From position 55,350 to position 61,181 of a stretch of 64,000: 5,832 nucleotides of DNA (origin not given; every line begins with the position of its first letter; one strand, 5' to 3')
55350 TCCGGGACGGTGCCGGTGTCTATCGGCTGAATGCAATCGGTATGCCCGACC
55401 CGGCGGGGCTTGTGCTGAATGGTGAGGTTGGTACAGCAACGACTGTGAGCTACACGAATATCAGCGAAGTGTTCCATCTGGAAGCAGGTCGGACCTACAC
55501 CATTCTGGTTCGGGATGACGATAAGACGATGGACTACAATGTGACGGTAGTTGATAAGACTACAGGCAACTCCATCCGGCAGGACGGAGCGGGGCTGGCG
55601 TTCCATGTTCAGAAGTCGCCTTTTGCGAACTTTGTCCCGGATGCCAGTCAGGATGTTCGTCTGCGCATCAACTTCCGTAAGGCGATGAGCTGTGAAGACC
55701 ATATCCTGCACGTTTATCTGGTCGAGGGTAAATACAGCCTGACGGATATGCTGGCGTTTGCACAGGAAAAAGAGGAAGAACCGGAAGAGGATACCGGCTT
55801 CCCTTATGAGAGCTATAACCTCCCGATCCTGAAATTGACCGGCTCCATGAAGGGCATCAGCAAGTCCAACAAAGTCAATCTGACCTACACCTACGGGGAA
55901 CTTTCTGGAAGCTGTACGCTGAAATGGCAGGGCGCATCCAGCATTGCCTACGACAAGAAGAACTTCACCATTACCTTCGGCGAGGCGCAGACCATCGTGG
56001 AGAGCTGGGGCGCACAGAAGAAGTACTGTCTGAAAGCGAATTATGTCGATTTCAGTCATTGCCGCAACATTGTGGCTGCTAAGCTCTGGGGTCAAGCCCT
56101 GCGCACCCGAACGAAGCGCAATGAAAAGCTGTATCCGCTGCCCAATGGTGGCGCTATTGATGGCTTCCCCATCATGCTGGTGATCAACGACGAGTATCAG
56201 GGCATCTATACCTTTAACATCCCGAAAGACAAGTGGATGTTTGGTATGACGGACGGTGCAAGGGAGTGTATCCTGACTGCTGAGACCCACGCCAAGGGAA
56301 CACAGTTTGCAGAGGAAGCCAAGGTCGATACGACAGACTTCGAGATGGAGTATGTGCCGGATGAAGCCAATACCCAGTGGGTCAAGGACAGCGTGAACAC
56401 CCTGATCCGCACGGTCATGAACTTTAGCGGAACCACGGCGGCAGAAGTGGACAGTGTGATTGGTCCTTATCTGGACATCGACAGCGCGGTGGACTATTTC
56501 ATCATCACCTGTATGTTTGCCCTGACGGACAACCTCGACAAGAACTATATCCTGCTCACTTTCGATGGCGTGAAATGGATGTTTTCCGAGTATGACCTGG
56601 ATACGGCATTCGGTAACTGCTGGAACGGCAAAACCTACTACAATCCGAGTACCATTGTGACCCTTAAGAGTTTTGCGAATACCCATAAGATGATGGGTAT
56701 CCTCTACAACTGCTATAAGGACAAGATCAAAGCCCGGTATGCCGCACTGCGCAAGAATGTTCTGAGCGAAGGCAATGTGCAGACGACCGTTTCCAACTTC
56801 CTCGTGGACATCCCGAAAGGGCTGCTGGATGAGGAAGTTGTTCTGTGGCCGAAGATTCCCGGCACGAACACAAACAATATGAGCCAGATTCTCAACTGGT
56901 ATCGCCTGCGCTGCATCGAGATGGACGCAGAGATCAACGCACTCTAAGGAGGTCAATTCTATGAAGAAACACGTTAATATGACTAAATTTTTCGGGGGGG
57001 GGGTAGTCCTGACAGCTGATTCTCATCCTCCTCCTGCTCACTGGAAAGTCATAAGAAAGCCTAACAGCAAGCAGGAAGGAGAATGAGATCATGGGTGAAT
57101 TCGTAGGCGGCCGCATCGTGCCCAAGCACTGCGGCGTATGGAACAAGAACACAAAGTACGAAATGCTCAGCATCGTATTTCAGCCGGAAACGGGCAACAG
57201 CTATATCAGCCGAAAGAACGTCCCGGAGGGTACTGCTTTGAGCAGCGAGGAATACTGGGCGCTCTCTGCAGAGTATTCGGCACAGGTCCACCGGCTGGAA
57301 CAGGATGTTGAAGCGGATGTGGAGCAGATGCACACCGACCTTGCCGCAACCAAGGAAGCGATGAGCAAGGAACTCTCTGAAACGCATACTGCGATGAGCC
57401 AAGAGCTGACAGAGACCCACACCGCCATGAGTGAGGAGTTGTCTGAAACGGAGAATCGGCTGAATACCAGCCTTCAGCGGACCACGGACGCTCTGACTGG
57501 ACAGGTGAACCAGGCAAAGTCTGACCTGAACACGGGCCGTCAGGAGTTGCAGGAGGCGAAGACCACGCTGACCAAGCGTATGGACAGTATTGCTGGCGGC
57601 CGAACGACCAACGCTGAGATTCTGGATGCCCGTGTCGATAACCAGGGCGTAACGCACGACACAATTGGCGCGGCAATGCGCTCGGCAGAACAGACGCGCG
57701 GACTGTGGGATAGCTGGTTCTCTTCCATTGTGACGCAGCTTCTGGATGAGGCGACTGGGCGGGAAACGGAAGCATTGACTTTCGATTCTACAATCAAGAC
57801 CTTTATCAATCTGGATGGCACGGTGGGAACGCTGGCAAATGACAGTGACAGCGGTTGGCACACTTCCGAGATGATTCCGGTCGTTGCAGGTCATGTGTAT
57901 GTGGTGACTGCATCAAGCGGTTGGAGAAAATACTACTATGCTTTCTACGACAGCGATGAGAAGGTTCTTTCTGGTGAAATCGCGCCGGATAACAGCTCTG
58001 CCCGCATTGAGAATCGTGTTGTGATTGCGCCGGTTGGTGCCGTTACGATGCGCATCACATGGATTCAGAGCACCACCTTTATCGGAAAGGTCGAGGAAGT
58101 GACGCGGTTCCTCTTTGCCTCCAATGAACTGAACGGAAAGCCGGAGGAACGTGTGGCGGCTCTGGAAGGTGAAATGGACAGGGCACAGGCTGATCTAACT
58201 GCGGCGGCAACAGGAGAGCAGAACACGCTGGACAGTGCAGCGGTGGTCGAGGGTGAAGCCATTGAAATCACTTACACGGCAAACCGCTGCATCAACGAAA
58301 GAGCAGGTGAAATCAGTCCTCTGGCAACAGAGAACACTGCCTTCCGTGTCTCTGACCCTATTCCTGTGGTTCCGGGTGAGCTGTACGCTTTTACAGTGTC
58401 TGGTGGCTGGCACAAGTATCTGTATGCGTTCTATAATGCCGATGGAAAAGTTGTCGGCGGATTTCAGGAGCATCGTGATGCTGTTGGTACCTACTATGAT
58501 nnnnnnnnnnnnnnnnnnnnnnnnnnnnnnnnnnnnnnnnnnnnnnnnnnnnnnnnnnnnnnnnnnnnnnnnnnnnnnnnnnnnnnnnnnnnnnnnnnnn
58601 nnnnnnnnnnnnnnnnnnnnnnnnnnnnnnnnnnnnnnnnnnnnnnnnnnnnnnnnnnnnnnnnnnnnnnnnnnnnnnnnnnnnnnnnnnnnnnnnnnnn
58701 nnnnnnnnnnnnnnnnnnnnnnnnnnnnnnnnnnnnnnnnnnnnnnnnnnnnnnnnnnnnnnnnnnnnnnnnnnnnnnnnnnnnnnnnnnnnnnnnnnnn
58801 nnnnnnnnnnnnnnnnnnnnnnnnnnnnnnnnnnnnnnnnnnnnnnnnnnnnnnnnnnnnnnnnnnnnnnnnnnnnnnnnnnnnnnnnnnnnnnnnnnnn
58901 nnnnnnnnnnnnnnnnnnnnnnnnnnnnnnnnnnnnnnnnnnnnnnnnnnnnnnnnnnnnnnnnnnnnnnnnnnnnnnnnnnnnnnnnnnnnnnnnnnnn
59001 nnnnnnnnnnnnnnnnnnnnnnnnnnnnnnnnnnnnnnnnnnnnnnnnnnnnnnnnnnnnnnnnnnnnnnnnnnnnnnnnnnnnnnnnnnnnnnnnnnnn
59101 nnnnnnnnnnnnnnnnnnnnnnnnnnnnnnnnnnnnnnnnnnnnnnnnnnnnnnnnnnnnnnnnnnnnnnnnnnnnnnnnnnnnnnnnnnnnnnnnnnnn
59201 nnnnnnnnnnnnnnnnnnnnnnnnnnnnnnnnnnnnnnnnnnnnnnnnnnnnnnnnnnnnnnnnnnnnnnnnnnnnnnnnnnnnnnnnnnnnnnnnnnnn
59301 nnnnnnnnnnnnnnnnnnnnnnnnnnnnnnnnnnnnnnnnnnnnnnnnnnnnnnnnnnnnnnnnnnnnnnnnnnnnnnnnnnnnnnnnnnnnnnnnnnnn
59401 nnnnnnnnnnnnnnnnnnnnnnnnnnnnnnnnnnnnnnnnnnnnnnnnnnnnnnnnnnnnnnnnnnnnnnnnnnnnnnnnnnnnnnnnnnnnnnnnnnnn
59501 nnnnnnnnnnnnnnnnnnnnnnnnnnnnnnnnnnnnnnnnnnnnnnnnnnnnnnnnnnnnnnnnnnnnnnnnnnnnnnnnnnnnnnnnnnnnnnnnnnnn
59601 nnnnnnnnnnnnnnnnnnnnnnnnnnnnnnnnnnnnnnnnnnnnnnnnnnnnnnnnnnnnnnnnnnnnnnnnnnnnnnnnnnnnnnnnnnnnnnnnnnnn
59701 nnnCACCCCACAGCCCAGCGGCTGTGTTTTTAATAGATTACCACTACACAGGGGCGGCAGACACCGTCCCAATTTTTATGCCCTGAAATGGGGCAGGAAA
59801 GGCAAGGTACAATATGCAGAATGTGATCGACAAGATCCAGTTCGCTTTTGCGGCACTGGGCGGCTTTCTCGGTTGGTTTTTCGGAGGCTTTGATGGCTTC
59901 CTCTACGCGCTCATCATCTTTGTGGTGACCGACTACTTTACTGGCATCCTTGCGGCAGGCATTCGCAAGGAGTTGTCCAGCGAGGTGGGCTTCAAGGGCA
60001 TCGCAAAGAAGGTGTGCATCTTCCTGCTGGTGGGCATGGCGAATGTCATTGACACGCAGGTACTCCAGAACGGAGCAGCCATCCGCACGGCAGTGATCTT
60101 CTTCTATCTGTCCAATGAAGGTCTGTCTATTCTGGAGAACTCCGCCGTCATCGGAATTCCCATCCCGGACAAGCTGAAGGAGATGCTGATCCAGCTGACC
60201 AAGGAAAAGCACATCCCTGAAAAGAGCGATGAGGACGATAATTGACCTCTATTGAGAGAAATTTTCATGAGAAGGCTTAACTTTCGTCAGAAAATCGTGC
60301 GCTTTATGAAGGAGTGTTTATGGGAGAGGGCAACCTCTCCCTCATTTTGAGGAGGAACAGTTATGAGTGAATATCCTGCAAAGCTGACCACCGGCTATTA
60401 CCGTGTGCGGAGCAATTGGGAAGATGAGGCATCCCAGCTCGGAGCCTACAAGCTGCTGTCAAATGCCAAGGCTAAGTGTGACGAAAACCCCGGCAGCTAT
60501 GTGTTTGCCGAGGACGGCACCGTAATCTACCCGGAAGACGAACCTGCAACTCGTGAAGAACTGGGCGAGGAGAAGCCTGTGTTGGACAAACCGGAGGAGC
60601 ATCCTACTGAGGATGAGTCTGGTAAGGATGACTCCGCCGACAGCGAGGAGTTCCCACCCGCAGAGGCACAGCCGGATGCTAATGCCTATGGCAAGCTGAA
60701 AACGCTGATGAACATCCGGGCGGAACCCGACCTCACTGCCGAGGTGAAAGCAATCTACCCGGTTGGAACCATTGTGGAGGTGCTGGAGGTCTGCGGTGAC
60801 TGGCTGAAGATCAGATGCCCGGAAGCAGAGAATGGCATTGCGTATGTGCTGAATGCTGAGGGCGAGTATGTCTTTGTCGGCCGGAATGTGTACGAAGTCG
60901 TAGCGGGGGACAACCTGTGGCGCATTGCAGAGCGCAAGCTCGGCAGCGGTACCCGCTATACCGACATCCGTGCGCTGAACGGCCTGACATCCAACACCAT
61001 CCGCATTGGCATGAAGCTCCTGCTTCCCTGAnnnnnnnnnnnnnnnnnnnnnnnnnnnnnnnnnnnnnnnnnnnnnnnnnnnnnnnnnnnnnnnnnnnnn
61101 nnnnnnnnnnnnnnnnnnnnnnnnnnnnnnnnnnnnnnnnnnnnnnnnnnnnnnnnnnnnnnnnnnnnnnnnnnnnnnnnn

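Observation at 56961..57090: G10 homopolymer inside a strongly initiated 41-codon leader ORF that terminates 5 nt before the second tail-fiber gene: candidate phase-variation switch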

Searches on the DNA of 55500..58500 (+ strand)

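Call 4: search_dna_similar(query=window:55500-58500:+, collection=phages, mode=distant, max_rows=30)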
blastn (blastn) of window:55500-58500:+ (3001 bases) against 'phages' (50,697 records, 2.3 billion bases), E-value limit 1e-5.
No match.

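Call 39: search_rna_families(source=window, start=56800, end=57250, threshold=evalue, max_evalue=1)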
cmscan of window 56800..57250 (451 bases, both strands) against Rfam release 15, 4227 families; matches with E-value up to 1: 3.
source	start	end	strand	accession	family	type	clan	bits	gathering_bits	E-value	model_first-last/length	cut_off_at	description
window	57017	57091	-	RF03834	mir-3173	Gene; miRNA;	-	22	84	0.16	1-80/80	no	mir-3173 microRNA precursor family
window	57011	57102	-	RF03719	mir-3914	Gene; miRNA;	-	18.2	97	0.5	1-95/95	no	mir-3914 microRNA precursor family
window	57001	57090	-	RF01449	S_pombe_snR100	Gene; snRNA; snoRNA; HACA-box;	-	13.4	80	0.84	1-187/187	no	small nucleolar RNA snR100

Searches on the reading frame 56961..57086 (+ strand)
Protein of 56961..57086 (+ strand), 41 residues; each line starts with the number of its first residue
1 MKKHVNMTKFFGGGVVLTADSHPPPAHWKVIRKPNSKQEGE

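Call 6: search_protein_families(library=phrogs, proteins=[window:56961-57086:+], max_evalue=0.01)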
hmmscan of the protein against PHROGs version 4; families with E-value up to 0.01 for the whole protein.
window:56961-57086:+ (41 aa): 0 families

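Call 10: find_encoding_contigs(protein=window:56961-57086:+, flank=6000, max_places=10)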
Protein window:56961-57086:+ (41 aa): no gene with exactly this product is on record in the collection.

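Call 52: find_homologous_proteins(query=A4, max_evalue=0.01)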
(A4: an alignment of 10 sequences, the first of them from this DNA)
Query A4 (10 sequences) (41 aa, profile of the alignment): 78 proteins with E <= 0.01 among 377 candidates.
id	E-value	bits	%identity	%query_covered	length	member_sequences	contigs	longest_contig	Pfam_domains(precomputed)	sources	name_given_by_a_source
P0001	2.8e-24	102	63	100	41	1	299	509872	-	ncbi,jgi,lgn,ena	jgi:hypothetical protein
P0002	4.1e-23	98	62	100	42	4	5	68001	-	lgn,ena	-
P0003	4.9e-23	98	59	100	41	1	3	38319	-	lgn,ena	-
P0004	7.9e-23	98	61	100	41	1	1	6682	-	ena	-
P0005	8.5e-23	97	59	100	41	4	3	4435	-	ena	-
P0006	1.4e-22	97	59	100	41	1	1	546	-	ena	-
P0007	1.5e-22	97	61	100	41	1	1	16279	-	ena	-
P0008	1.7e-22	96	56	100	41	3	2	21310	-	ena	-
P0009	4.2e-22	95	61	100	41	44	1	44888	-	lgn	-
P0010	1.1e-21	94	78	100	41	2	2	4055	-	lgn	-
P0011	1.3e-21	94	56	100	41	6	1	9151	-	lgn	-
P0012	1.7e-21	93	54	100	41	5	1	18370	-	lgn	-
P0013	2.5e-21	93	66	85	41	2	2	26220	-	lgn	-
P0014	6.5e-21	91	56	100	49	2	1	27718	-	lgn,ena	-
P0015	8.6e-21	91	60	100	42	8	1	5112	-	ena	-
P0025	6.0e-20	88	90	100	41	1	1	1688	-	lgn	-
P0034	1.2e-18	84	78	100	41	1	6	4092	-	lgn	-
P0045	4.6e-17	79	71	100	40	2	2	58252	-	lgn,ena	-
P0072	2.4e-10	58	52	71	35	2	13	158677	-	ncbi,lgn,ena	-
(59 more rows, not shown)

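Call 54: list_cluster_members(proteins=[P0001, P0072, P0025])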
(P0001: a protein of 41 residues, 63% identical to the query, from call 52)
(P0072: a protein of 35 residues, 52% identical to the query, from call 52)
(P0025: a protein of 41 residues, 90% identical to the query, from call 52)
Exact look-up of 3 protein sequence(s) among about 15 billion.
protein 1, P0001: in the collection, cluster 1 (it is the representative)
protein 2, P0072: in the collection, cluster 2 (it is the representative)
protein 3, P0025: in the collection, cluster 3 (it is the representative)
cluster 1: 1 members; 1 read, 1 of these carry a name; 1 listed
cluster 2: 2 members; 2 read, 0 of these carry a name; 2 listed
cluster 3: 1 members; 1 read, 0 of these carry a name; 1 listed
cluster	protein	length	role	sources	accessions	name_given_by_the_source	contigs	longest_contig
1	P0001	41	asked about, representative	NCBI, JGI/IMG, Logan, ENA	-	hypothetical protein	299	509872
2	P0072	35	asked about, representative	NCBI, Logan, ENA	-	-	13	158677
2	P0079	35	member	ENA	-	-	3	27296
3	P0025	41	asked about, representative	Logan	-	-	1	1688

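Call 55: find_encoding_contigs(protein=P0001, flank=4000, max_places=8)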
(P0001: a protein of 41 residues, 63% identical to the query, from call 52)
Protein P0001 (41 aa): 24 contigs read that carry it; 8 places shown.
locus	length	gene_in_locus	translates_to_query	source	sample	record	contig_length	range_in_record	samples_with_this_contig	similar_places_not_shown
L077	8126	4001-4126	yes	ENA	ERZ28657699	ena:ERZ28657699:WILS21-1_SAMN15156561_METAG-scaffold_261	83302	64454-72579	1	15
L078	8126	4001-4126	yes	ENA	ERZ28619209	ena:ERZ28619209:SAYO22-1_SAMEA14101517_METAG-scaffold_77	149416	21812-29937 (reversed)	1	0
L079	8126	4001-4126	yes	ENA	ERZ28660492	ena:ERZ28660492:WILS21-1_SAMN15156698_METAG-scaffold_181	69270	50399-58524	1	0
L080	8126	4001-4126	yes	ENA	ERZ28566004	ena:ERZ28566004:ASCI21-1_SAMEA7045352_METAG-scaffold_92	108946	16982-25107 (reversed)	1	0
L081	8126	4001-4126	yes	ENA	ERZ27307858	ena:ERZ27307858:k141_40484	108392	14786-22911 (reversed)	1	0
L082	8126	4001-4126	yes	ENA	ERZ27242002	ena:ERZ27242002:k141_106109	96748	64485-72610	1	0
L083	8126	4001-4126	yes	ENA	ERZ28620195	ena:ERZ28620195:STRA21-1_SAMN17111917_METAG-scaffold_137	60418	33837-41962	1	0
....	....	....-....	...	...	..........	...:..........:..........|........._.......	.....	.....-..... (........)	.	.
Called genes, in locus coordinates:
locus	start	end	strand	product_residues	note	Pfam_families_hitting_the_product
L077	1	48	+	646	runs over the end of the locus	PF06605:Prophage_tail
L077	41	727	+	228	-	-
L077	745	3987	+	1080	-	PF27984:CRLF3_N (weak), PF28217:FAM81B (weak)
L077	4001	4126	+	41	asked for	-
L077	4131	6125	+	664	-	PF16255:Lipase_GDSL_lke (faint), PF00657:Lipase_GDSL (weak), PF13472:Lipase_GDSL_2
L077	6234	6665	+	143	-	PF05105:Phage_holin_4_1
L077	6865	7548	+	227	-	PF08239:SH3_3 (weak), PF01476:LysM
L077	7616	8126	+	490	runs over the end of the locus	PF01510:Amidase_2, PF01832:Glucosaminidase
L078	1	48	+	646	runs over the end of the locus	PF06605:Prophage_tail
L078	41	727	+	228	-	-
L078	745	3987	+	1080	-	PF27984:CRLF3_N (weak), PF28217:FAM81B (weak)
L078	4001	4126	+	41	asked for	-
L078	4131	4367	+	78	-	-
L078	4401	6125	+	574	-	PF16255:Lipase_GDSL_lke (faint), PF00657:Lipase_GDSL (weak), PF13472:Lipase_GDSL_2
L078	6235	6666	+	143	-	PF05105:Phage_holin_4_1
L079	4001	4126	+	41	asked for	-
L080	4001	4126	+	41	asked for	-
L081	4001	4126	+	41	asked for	-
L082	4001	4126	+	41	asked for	-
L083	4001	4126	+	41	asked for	-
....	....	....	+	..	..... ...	-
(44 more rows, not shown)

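Call 58: find_encoding_contigs(protein=P0045, flank=1500, max_places=2)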
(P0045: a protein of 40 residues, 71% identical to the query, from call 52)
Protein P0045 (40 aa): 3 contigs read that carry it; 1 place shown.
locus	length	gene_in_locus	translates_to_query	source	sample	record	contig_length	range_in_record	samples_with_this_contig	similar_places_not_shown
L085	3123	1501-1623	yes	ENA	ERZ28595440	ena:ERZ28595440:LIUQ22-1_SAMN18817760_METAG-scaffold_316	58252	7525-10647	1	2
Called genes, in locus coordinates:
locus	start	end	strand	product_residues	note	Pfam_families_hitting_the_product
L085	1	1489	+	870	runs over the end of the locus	PF00657:Lipase_GDSL, PF13472:Lipase_GDSL_2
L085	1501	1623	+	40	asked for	-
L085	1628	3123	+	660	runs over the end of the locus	PF00657:Lipase_GDSL (weak), PF13472:Lipase_GDSL_2, PF16255:Lipase_GDSL_lke (weak)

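Call 59: find_encoding_contigs(protein=P0034, flank=1500, max_places=2)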
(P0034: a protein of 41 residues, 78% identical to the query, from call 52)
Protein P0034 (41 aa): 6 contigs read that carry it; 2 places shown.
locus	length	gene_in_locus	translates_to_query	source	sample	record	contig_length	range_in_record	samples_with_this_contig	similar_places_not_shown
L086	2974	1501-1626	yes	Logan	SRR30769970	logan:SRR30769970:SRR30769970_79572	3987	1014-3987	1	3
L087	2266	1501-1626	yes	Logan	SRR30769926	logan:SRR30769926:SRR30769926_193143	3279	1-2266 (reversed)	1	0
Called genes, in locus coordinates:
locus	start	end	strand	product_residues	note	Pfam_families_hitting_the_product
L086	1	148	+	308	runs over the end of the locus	-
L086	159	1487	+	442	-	PF08757:CotH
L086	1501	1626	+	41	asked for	-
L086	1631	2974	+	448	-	?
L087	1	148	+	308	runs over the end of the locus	-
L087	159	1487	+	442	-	PF08757:CotH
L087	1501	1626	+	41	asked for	-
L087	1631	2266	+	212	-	?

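Call 60: find_encoding_contigs(protein=P0010, flank=1500, max_places=2)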
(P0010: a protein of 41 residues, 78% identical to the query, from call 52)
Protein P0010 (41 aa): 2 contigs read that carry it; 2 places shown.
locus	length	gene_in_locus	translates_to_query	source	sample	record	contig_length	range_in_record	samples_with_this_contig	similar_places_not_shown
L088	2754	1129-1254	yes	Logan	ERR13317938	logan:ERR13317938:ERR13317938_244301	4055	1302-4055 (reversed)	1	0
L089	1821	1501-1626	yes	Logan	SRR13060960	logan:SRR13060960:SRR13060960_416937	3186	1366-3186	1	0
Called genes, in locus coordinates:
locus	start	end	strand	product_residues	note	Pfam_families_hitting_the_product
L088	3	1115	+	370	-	?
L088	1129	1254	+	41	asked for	-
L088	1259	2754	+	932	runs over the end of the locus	?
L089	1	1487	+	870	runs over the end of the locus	PF00657:Lipase_GDSL, PF13472:Lipase_GDSL_2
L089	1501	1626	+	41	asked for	-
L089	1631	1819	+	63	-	?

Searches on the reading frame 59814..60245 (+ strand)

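Call 5: search_protein_families(library=pfam, proteins=[window:59814-60245:+], max_evalue=0.01)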
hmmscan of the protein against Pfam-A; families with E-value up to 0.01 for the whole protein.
window:59814-60245:+ (143 aa): 1 family
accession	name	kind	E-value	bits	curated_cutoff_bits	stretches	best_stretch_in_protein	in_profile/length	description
PF05105.17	Phage_holin_4_1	-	3.7e-43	146.7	22.2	1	18-129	2-115/116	Bacteriophage holin family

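Call 6: search_protein_families(library=phrogs, proteins=[window:59814-60245:+], max_evalue=0.01)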
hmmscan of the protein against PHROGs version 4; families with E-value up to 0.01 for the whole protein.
window:59814-60245:+ (143 aa): 5 families
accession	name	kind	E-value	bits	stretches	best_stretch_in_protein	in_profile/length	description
phrog_199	-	lysis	2.1e-28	100.3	1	4-135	4-134/545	holin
phrog_21233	-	unknown function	5.7e-26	91.4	1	1-72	1-72/72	-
phrog_16802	-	unknown function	3.7e-21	75.7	1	73-136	2-65/74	-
phrog_32726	-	unknown function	5.7e-10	40.3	1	5-34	5-34/34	-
phrog_37799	-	unknown function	0.0072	17.4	0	96-124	6-33/52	-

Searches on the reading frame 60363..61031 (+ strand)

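Call 5: search_protein_families(library=pfam, proteins=[window:60363-61031:+], max_evalue=0.01)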
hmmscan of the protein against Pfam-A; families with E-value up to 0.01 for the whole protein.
window:60363-61031:+ (222 aa): 3 families
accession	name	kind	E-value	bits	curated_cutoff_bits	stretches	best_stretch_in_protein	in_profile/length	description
PF01476.26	LysM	-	2.4e-11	43.8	20.9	1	177-222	1-43/43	LysM domain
PF08239.17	SH3_3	-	6.7e-06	26.6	27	1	117-165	4-51/54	Bacterial SH3 domain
PF06347.19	SH3_4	-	0.00019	21.6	24.1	1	114-151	3-40/56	Bacterial SH3 domain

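Call 6: search_protein_families(library=phrogs, proteins=[window:60363-61031:+], max_evalue=0.01)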
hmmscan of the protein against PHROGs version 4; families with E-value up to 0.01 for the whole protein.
window:60363-61031:+ (222 aa): 4 families
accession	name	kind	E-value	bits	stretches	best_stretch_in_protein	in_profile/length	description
phrog_380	-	lysis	6.4e-09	36.2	1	176-222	185-235/309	endolysin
phrog_15001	-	lysis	0.0031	17.7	1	9-60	213-258/367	endolysin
phrog_5182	-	lysis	0.0059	17.2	1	175-214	218-254/321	endolysin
phrog_8272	-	tail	0.0069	17.8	0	168-221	31-87/93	tail protein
